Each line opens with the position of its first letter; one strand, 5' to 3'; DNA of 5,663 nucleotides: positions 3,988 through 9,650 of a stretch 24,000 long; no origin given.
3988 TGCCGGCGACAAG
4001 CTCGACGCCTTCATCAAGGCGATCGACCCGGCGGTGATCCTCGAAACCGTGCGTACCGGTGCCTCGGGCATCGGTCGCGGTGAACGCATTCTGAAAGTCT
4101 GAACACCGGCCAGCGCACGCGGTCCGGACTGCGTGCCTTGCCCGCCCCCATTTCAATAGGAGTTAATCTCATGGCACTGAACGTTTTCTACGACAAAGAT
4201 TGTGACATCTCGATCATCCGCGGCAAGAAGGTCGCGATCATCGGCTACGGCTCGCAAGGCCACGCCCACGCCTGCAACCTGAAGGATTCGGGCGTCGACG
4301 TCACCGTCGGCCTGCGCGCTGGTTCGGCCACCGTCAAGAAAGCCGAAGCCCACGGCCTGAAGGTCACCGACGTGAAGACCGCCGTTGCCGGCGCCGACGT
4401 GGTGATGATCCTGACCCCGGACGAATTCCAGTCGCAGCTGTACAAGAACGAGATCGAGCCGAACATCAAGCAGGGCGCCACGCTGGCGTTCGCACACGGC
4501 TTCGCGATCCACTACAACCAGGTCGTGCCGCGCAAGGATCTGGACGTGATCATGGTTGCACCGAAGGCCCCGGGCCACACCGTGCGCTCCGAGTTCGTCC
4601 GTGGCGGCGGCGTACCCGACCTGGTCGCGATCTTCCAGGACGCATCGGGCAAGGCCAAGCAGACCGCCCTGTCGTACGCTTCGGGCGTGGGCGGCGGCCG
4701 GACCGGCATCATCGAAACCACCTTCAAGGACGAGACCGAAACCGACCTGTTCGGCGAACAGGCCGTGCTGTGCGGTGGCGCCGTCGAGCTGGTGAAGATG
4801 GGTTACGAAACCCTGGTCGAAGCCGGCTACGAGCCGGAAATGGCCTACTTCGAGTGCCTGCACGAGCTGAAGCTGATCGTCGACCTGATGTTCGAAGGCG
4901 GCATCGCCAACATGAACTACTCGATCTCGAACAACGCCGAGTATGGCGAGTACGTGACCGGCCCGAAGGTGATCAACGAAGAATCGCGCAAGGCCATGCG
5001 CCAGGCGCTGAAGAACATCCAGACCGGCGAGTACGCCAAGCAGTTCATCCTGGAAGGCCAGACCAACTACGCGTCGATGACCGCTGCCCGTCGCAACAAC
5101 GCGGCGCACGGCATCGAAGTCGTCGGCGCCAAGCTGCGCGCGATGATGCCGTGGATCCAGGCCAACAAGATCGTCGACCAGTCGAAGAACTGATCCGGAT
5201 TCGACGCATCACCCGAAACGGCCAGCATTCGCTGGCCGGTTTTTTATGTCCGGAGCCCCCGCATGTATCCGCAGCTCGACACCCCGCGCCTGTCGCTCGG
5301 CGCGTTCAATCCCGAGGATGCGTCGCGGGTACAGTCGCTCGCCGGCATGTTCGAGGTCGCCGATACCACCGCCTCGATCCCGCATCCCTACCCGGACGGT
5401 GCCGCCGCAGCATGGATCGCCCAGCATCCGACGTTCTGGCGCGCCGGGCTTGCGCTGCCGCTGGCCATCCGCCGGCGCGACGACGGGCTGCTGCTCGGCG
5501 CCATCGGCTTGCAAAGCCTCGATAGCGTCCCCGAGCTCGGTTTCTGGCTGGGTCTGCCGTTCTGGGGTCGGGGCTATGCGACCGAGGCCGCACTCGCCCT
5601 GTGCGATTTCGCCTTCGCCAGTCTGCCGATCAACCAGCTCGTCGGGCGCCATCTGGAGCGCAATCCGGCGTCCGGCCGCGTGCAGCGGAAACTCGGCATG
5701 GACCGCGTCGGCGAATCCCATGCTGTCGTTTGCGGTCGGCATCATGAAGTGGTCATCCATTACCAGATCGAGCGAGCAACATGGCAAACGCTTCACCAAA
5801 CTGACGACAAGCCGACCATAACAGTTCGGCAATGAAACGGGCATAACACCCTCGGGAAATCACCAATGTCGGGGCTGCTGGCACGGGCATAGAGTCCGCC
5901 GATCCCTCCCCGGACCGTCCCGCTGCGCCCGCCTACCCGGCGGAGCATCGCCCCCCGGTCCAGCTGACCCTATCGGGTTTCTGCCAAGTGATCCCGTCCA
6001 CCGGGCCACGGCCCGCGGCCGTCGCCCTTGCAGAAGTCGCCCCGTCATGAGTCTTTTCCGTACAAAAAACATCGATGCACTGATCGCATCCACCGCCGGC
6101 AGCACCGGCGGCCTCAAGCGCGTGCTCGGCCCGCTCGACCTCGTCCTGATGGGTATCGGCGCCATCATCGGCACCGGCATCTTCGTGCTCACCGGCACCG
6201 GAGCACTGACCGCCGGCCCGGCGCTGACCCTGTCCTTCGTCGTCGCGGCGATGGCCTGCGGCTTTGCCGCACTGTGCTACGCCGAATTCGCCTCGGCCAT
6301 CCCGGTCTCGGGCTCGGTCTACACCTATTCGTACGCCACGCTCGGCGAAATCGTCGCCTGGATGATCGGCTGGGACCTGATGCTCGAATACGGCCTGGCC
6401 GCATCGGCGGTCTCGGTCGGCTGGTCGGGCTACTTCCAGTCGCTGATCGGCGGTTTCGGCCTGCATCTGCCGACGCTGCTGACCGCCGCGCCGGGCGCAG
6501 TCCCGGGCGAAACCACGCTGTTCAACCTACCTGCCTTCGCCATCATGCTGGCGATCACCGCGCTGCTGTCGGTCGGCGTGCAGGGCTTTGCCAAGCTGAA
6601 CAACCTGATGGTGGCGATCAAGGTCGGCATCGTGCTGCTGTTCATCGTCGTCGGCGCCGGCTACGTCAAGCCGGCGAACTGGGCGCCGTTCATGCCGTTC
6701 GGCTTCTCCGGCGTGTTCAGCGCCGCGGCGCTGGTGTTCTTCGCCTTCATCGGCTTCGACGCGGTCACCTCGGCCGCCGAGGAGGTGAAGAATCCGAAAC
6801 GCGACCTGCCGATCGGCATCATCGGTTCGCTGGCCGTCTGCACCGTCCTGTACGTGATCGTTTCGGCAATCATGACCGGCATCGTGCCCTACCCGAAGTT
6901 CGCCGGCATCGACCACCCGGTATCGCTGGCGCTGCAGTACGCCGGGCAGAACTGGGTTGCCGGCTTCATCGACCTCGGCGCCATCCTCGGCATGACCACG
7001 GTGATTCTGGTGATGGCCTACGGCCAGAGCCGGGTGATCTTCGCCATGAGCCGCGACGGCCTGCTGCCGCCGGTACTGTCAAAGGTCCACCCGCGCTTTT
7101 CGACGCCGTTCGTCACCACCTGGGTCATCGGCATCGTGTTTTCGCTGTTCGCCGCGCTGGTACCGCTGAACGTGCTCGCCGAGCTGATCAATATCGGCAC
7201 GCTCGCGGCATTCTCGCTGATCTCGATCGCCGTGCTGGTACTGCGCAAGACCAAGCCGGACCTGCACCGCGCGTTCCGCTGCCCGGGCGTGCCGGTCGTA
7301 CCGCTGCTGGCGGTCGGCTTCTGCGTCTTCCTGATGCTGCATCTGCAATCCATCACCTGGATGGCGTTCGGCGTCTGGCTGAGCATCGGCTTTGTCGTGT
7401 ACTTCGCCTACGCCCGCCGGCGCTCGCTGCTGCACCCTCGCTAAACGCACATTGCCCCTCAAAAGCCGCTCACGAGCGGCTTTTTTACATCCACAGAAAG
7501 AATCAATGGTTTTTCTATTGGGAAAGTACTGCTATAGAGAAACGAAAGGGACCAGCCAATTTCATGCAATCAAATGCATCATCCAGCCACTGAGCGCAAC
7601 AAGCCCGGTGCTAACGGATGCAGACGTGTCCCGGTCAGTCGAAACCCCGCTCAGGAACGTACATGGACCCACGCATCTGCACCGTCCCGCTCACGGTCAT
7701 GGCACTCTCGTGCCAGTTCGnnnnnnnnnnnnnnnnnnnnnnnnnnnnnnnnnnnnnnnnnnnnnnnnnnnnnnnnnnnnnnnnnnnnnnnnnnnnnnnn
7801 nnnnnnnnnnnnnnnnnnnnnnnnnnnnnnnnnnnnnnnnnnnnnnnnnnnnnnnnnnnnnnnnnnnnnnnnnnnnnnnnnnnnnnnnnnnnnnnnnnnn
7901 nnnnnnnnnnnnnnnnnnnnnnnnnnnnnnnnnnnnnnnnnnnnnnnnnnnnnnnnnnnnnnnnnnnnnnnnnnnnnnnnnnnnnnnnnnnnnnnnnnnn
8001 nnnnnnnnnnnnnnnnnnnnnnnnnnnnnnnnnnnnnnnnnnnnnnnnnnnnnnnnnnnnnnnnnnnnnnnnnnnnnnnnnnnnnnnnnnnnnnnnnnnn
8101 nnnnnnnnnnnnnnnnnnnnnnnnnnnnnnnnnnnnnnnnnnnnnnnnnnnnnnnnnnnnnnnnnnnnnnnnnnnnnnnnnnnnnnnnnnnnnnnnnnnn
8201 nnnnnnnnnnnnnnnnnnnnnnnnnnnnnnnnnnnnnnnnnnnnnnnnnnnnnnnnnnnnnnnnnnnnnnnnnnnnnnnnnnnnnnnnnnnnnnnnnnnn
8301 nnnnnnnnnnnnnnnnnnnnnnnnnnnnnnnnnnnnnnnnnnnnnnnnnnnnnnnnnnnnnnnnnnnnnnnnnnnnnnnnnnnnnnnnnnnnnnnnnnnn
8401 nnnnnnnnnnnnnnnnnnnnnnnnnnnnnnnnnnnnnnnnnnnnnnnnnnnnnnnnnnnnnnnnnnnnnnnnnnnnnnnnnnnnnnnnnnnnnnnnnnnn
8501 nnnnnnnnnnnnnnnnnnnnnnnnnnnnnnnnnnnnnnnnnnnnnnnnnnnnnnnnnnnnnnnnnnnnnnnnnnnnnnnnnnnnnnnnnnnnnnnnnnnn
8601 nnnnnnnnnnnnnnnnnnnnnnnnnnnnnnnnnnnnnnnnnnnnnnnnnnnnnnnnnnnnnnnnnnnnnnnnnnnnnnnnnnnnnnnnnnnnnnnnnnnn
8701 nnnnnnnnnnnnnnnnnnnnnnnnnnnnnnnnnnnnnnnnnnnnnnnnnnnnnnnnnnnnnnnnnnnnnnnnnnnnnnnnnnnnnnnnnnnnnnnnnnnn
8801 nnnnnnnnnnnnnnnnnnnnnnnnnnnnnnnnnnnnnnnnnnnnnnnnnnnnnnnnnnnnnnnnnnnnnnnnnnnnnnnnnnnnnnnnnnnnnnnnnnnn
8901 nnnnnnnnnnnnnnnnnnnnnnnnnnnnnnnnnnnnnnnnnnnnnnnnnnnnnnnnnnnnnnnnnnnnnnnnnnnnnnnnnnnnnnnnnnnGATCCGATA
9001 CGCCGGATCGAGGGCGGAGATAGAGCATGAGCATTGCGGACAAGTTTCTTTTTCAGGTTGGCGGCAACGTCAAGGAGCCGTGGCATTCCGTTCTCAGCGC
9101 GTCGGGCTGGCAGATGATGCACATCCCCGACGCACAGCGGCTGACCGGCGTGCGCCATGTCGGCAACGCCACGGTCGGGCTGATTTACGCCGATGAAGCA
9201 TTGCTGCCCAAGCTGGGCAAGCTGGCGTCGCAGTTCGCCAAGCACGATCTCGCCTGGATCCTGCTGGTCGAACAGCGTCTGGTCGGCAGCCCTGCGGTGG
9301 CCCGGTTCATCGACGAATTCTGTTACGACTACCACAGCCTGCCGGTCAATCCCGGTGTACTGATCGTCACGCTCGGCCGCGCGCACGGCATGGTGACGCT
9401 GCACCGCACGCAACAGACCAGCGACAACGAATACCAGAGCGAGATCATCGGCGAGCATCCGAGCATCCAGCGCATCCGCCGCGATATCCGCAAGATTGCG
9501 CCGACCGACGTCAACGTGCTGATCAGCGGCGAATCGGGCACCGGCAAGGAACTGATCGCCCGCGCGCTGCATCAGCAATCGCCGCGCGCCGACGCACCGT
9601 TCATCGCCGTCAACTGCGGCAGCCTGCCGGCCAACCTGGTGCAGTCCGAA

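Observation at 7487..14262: Split Fap-type functional-amyloid locus: fapABCDE-like operon converging on a fapF-like gene coupled to a sigma-54 activator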

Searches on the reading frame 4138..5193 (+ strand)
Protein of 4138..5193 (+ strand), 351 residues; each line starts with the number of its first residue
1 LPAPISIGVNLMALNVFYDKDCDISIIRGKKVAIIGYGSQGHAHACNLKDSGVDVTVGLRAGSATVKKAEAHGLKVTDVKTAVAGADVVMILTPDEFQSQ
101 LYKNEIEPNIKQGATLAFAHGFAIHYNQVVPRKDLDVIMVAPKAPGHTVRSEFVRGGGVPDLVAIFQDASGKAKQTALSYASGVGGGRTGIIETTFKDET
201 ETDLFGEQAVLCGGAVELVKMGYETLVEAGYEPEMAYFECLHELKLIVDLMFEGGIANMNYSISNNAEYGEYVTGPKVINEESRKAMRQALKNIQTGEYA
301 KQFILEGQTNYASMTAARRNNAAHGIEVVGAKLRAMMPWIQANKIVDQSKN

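Call 72: search_protein_families(library=pfam, proteins=[window:4138-5193:+], max_evalue=0.00001)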
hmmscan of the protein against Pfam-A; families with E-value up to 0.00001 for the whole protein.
window:4138-5193:+ (351 aa): 3 families
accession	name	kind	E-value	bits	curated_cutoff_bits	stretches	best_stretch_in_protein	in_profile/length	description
PF07991.19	KARI_N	-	1.5e-74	249.6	20.6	1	27-190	2-165/165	Acetohydroxy acid isomeroreductase, NADPH-binding domain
PF01450.25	KARI_C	-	1.2e-60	204.5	29.1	1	196-339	1-144/144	Ketol-acid reductoisomerase, C-terminal domain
PF02826.25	2-Hacid_dh_C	-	4.2e-07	29.9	25.1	1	22-96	29-102/178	D-isomer specific 2-hydroxyacid dehydrogenase, NAD binding domain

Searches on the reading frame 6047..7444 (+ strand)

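Call 72: search_protein_families(library=pfam, proteins=[window:6047-7444:+], max_evalue=0.00001)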
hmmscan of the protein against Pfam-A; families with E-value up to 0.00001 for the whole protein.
window:6047-7444:+ (465 aa): 3 families
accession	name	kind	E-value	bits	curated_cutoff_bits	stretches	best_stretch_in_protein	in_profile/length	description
PF13520.12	AA_permease_2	-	6e-63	213.7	27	1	27-431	1-402/427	Amino acid permease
PF00324.27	AA_permease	-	6.1e-41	141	24.6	1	32-435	2-422/470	Amino acid permease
PF13906.12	AA_permease_C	-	8.8e-17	61.4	27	1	410-460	1-51/51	C-terminus of AA_permease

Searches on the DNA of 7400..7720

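Call 50: search_rna_families(source=window, start=7400, end=7720, threshold=evalue, max_evalue=5)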
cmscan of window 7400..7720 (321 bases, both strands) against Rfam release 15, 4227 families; matches with E-value up to 5: 1.
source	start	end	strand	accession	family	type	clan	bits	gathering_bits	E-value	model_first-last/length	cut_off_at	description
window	7420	7486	+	RF01394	isrK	Gene; sRNA;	-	11.4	50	4.6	1-77/77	no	isrK Hfq binding RNA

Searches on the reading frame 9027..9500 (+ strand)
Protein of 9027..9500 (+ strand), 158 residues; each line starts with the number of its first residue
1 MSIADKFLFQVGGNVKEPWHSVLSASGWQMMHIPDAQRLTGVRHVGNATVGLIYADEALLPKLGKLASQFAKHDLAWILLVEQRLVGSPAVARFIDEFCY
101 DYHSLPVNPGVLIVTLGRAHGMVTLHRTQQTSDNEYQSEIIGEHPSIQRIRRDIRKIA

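Call 43: find_homologous_proteins(query=window:9027-9500:+, max_evalue=0.001)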
Query seq(158 aa): 25 candidates shared short words with the query, none scored E <= 0.001.
